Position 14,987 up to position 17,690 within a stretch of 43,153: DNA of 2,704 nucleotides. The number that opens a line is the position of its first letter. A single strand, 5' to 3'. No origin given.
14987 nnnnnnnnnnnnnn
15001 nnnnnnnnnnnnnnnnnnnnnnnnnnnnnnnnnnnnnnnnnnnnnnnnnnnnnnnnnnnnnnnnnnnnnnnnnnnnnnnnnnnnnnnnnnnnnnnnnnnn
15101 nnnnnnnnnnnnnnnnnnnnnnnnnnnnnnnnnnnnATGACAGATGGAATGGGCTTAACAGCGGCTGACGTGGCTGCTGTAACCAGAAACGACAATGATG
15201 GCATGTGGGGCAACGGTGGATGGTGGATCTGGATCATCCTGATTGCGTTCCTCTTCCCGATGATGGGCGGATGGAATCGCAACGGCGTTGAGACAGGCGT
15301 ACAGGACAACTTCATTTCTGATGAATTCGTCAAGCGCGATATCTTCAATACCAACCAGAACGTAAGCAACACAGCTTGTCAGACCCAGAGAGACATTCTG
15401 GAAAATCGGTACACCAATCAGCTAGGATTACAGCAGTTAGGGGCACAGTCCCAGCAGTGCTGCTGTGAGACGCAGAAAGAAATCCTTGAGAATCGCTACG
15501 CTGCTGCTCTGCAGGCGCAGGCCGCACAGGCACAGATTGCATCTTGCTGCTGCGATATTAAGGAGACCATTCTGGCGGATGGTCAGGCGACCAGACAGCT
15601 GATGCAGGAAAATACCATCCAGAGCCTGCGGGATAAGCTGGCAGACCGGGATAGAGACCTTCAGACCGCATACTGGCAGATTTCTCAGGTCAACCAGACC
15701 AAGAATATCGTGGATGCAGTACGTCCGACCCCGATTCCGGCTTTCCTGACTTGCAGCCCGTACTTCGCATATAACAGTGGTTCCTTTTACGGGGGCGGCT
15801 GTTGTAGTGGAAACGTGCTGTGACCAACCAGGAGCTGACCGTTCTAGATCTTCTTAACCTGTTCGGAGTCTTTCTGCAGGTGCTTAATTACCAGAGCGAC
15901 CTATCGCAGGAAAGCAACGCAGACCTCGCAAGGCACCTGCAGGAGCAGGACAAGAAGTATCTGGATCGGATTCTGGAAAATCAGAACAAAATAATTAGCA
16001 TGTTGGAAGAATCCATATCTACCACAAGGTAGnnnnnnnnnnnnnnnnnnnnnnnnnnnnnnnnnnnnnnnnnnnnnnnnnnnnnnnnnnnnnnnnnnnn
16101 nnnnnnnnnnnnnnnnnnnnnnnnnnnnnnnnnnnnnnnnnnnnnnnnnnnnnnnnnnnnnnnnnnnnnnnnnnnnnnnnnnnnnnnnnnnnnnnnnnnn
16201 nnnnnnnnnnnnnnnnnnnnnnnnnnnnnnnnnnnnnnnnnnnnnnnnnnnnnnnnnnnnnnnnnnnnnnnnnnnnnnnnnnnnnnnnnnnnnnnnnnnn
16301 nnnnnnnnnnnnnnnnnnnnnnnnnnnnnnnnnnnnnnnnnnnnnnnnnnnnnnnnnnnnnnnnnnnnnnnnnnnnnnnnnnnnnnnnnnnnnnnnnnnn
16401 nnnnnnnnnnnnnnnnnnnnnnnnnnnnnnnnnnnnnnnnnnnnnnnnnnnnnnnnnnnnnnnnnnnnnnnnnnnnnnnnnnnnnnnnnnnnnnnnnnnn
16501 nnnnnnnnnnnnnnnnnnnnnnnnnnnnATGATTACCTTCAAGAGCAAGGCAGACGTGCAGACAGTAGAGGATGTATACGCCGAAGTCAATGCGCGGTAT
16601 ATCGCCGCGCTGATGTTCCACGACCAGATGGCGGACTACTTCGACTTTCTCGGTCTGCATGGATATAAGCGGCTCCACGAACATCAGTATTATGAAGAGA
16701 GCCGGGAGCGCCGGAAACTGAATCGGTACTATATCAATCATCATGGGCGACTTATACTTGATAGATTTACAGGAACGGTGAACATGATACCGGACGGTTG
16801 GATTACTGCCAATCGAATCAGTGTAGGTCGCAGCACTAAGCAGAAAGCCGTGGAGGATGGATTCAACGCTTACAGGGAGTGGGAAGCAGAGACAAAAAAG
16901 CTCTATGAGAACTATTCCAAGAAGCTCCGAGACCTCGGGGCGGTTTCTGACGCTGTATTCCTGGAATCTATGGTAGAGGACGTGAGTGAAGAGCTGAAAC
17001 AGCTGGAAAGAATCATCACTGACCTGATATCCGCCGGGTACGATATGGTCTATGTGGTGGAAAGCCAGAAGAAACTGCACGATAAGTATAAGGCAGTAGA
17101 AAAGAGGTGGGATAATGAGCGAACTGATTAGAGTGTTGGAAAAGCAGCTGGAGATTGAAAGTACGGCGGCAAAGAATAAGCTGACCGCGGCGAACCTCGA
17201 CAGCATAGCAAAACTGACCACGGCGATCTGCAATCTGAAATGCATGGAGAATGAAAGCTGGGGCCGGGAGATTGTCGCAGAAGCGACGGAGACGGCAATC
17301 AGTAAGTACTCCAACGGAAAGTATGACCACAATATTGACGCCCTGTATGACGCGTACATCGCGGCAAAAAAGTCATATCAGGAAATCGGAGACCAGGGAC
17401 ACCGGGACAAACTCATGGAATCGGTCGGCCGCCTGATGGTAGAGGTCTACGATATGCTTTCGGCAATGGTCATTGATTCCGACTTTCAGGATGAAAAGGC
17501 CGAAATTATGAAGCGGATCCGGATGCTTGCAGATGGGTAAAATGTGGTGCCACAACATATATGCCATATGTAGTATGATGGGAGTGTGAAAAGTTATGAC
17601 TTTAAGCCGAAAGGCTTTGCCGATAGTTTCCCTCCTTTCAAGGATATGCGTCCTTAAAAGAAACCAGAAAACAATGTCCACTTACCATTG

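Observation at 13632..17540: About 4 kb island of orphan genes, with two internal terminators, inserted in the middle of the head-morphogenesis module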

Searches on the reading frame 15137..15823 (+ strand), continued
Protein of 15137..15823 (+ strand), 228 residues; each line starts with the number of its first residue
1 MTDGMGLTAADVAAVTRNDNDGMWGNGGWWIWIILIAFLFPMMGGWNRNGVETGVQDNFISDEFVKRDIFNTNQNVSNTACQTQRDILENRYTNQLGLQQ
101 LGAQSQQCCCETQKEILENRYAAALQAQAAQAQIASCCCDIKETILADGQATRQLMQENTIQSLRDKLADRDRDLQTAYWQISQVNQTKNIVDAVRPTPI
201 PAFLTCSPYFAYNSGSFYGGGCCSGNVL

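Call 103: search_protein_representatives(alignment_id=A5)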
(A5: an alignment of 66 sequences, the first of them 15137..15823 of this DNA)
Query: 66 sequences, 206 profile positions. Proteins with E-value up to 0.001 (for the whole library): 2820; up to 1e-10: 1345; up to 1e-30: 259. The best 150 are listed.
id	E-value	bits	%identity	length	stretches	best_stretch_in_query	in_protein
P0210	4.7e-85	300.8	-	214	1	1-204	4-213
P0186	1.2e-81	289.6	-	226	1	1-201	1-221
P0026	5.3e-78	277.7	-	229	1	3-206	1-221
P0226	1.0e-71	257.2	-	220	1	1-204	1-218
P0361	8.0e-70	251.0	-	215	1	3-205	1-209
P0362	4.6e-69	248.5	-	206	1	5-202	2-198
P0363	1.5e-65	237.0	-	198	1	7-200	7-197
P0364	6.6e-65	234.9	-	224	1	5-204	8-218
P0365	1.9e-63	230.2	-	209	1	2-197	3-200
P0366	2.5e-61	223.3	-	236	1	1-201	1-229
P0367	4.4e-61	222.5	-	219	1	4-201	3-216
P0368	4.8e-61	222.3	-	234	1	4-206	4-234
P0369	4.9e-61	222.3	-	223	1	1-201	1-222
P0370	7.8e-60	218.4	-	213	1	1-202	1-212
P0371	3.5e-59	216.2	-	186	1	1-197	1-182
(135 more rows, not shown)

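Call 104: find_encoding_contigs(protein=P0196, flank=7000, max_places=2)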
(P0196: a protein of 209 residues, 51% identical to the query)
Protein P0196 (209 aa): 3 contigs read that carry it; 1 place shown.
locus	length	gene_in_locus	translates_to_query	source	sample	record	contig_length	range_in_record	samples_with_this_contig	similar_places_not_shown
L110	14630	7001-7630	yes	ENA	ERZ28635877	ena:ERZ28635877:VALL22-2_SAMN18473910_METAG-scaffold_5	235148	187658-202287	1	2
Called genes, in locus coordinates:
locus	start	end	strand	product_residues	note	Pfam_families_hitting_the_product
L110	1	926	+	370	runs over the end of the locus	PF07484:Collar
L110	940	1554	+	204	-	-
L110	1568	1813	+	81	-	-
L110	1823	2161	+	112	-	-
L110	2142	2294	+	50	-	-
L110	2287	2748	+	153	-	PF08291:Peptidase_M15_3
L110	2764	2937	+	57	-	-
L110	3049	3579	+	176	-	-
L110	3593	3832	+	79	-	PF07374:DUF1492 (weak), PF07638:Sigma70_ECF, PF00196:GerE (weak), PF04545:Sigma70_r4, PF08281:Sigma70_r4_2 (weak)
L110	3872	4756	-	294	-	-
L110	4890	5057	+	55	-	-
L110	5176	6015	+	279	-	PF02498:Bro-N, PF03374:ANT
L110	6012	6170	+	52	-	-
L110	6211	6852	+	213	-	-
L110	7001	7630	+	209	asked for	-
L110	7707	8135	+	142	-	-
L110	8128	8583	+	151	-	PF25223:DUF7841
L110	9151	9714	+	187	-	PF01242:PTPS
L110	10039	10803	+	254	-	PF07786:HGSNAT_cat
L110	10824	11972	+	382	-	PF00248:Aldo_ket_red, PF13183:Fer4_8 (faint), PF13187:Fer4_9 (faint)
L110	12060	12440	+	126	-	PF00376:MerR, PF13411:MerR_1, PF09278:MerR-DNA-bind (weak)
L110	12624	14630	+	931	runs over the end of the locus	PF00497:SBP_bac_3, PF00512:HisKA, PF02518:HATPase_c, PF00072:Response_reg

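Call 105: find_encoding_contigs(protein=P0189, flank=7000, max_places=2)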
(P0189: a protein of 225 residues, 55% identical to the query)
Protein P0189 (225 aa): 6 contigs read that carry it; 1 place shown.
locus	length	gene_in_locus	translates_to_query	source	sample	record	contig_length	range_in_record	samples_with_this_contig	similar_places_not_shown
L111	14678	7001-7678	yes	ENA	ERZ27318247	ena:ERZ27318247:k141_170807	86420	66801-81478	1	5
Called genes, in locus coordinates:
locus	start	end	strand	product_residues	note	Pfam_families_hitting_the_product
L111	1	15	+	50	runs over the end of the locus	-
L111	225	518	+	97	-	-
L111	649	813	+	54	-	-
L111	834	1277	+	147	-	-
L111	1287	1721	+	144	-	-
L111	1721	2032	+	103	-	-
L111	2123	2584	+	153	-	-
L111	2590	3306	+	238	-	-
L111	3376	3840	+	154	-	-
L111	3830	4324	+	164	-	-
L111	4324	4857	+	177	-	PF27286:YosH_C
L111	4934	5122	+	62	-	-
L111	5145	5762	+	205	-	-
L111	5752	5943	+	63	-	-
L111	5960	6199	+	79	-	-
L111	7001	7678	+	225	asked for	-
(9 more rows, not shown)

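Call 109: search_solved_structures(query=A10, max_evalue=10)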
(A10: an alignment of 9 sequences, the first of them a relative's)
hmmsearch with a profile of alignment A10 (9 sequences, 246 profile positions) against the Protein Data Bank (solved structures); distinct sequences matched with E-value up to 10: 98 (the best 60 are shown).
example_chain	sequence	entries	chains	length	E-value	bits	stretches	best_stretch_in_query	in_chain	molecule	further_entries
5vju_A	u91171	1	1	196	0.015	17.9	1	102-204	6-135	Reaction Center Maquette Leu71His variant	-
3hto_B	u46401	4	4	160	0.018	17.7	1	53-146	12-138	Hemagglutinin HA2 chain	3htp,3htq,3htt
5vmc_B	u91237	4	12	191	0.032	16.8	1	53-147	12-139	Hemagglutinin HA2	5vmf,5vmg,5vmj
6hjn_B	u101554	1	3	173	0.04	16.5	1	53-146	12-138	Hemagglutinin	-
6hjp_B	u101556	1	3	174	0.041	16.5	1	53-146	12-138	Hemagglutinin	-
1ruz_I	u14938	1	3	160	0.045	16.3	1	53-147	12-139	hemagglutinin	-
6hjq_B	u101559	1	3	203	0.047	16.3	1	53-146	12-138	Hemagglutinin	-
6hjr_B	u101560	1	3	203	0.047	16.3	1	53-146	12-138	Hemagglutinin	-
5vjs_A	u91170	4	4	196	0.058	16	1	102-204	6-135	Reaction Center Maquette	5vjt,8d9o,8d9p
5e32_B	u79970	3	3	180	0.074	15.6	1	53-124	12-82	Hemagglutinin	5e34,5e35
3wpr_A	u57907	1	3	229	0.11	15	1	89-139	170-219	Trimeric autotransporter adhesin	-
2ibx_B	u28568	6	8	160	0.14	14.7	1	53-123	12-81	Hemagglutinin | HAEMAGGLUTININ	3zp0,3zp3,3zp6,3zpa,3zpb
5a3i_F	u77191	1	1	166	0.15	14.7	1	53-124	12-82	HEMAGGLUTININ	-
5jw4_B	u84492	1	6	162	0.15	14.7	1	53-123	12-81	Hemagglutinin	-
5e2y_B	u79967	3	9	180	0.16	14.5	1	53-123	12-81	Hemagglutinin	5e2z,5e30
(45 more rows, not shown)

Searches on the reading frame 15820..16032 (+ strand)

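Call 6: search_protein_families(library=pfam, proteins=[window:15820-16032:+], max_evalue=1)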
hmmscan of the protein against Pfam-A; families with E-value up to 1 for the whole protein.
window:15820-16032:+ (70 aa): 3 families
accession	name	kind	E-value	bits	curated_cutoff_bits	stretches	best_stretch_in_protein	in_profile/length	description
PF14772.11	NYD-SP28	-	0.0062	17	22.1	1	28-67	47-85/102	Sperm tail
PF14379.11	Myb_CC_LHEQLE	-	0.026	14.7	29.1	1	41-57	28-47/48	MYB-CC type transfactor, LHEQLE motif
PF14911.11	MMS22L_C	-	0.026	14.1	28.4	1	9-58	140-186/376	S-phase genomic integrity recombination mediator, C-terminal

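Call 7: search_protein_families(library=phrogs, proteins=[window:15820-16032:+], max_evalue=0.1)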
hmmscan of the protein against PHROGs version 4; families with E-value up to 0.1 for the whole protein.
window:15820-16032:+ (70 aa): 3 families
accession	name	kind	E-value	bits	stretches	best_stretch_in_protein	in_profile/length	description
phrog_9679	-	unknown function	0.05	15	1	18-68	18-67/129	-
phrog_3817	-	tail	0.05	14.1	1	26-56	68-98/106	tail chaperonin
phrog_26369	-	DNA, RNA and nucleotide metabolism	0.082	12.9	1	28-60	137-169/347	replication initiation protein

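Call 15: search_protein_families(library=ncbifam, proteins=[window:15820-16032:+], max_evalue=1)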
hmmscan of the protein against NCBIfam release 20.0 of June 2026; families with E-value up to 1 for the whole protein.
window:15820-16032:+ (70 aa): 0 families

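Call 16: search_protein_families(library=padloc, proteins=[window:15820-16032:+], max_evalue=0.1)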
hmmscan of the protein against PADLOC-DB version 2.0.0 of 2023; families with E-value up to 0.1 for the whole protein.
window:15820-16032:+ (70 aa): 1 family
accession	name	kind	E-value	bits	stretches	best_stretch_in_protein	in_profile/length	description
PDLC00087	GajA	-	0.011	13.5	1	7-61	124-177/211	AAA ATPase domain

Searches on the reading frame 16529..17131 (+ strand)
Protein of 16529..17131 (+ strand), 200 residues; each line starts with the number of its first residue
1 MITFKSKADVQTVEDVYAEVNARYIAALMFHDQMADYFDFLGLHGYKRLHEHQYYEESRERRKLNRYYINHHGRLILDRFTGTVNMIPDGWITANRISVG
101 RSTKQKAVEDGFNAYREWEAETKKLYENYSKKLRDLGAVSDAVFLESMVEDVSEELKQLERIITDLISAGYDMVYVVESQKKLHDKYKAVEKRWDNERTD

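Call 6: search_protein_families(library=pfam, proteins=[window:16529-17131:+], max_evalue=1)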
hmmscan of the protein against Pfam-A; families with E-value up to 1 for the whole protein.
window:16529-17131:+ (200 aa): 4 families
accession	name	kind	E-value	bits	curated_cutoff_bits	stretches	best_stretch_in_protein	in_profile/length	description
PF13675.11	PilJ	-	0.056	14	26.6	1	150-198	45-92/114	Type IV pili methyl-accepting chemotaxis transducer N-term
PF24531.2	ANC1_spectrin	-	0.21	12.4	27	1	108-189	6-73/95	Nuclear anchorage protein 1, spectrin repeat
PF00210.30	Ferritin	-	0.21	11.9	24.5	1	21-166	9-139/142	Ferritin-like domain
PF18249.6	Ca_bind_SSO6904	-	0.22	12.3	25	0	131-193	10-72/90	Calcium binding protein SSO6904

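Call 7: search_protein_families(library=phrogs, proteins=[window:16529-17131:+], max_evalue=0.1)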
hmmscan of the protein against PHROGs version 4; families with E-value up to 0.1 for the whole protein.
window:16529-17131:+ (200 aa): 1 family
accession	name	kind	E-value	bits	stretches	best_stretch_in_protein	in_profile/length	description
phrog_17879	-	unknown function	1e-07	32.8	1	27-192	25-173/175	-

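Call 15: search_protein_families(library=ncbifam, proteins=[window:16529-17131:+], max_evalue=1)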
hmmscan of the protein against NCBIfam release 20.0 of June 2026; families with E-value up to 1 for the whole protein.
window:16529-17131:+ (200 aa): 0 families

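Call 16: search_protein_families(library=padloc, proteins=[window:16529-17131:+], max_evalue=0.1)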
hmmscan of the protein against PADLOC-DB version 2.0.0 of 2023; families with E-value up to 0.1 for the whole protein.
window:16529-17131:+ (200 aa): 0 families

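Call 33: search_solved_structures(query=A3, max_evalue=10, show_alignments=1)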
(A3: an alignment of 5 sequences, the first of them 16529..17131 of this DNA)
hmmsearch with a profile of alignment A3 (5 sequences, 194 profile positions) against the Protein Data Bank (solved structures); distinct sequences matched with E-value up to 10: 32.
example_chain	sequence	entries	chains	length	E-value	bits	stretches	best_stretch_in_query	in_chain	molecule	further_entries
1z4a_A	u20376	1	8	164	0.00038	23.3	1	13-176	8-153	ferritin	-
5ls9_A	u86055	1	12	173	0.00046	23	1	14-67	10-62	Ferritin, putative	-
6txj_A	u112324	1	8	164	0.00093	22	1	16-176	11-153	Ferritin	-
3kx9_A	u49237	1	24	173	0.001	21.9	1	14-66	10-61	Ferritin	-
6txh_A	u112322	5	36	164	0.001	21.9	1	16-176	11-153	Ferritin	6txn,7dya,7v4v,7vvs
6txl_A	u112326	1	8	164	0.0012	21.7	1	16-176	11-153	Ferritin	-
1s3q_A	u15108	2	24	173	0.0012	21.7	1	14-66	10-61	ferritin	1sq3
6txk_A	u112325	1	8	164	0.0012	21.7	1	16-176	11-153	Ferritin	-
6txi_A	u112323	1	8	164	0.0012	21.6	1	16-176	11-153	Ferritin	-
1vlg_A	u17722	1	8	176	0.0014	21.5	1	15-176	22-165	ferritin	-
6txm_A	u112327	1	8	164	0.0014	21.4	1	16-176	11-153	Ferritin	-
5v5k_A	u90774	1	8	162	0.0021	20.8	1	14-65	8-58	Ferritin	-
6ls0_H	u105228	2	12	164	0.0026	20.6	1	16-146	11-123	Ferritin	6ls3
7dy8_H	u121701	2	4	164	0.0027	20.5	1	16-92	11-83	Ferritin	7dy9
7vp8_A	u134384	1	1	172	0.0039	20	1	95-185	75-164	Ferritin-like diiron domain-containing protein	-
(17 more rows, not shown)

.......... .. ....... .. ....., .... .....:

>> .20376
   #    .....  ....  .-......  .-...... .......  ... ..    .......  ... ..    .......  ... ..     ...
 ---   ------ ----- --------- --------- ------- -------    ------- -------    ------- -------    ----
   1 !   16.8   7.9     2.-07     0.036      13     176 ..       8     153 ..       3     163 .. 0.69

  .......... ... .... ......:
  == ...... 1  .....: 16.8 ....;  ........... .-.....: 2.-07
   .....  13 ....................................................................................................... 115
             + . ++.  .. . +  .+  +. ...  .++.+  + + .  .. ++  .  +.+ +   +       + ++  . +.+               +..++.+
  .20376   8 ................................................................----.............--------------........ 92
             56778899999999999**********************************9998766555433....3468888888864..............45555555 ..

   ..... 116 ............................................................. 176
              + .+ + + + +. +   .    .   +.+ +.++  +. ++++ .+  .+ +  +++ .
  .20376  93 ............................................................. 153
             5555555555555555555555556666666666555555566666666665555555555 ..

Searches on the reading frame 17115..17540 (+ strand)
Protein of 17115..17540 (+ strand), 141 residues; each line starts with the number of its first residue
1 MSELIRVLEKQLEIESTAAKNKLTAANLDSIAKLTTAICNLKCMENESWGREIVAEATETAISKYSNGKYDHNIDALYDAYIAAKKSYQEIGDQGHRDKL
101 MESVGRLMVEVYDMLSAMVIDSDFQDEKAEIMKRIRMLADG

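Call 6: search_protein_families(library=pfam, proteins=[window:17115-17540:+], max_evalue=1)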
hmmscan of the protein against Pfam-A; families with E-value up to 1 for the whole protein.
window:17115-17540:+ (141 aa): 2 families
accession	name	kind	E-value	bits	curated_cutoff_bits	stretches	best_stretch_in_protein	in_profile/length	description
PF08928.15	PoNi_N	-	0.033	14.7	22.4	1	21-88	11-85/117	PoNe immunity protein (PoNi), N-terminal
PF22538.1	HexPS-like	-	0.13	12.9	28.9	1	61-125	30-93/106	Hexaprenyl diphosphate synthase, small subunit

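Call 7: search_protein_families(library=phrogs, proteins=[window:17115-17540:+], max_evalue=0.1)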
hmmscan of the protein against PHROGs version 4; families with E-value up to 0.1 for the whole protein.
window:17115-17540:+ (141 aa): 2 families
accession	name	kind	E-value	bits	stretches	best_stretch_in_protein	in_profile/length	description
phrog_28802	-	unknown function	0.0013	20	1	73-138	121-186/190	-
phrog_31390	-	unknown function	0.021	15.9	1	10-87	15-91/111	-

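Call 15: search_protein_families(library=ncbifam, proteins=[window:17115-17540:+], max_evalue=1)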
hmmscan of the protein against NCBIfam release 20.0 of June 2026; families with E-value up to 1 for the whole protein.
window:17115-17540:+ (141 aa): 1 family
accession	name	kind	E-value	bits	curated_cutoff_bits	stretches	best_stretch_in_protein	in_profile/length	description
NF041621.1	MXAN_5187_C_dom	domain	0.089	13.2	30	1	71-104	3-36/70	MXAN_5187 C-terminal domain-containing protein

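Call 16: search_protein_families(library=padloc, proteins=[window:17115-17540:+], max_evalue=0.1)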
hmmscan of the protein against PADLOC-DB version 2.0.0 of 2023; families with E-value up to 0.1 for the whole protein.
window:17115-17540:+ (141 aa): 0 families

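Call 94: search_solved_structures(query=A9, max_evalue=10)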
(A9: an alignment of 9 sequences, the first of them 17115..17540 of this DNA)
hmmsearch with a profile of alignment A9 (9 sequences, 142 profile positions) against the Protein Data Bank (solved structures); distinct sequences matched with E-value up to 10: 2.
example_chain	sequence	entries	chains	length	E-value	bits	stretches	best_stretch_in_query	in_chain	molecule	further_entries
6q45_G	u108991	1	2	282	0.2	14.8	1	42-85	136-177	ATP synthase gamma chain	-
6btm_A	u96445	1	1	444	1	12.5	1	50-90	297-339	Alternative Complex III subunit A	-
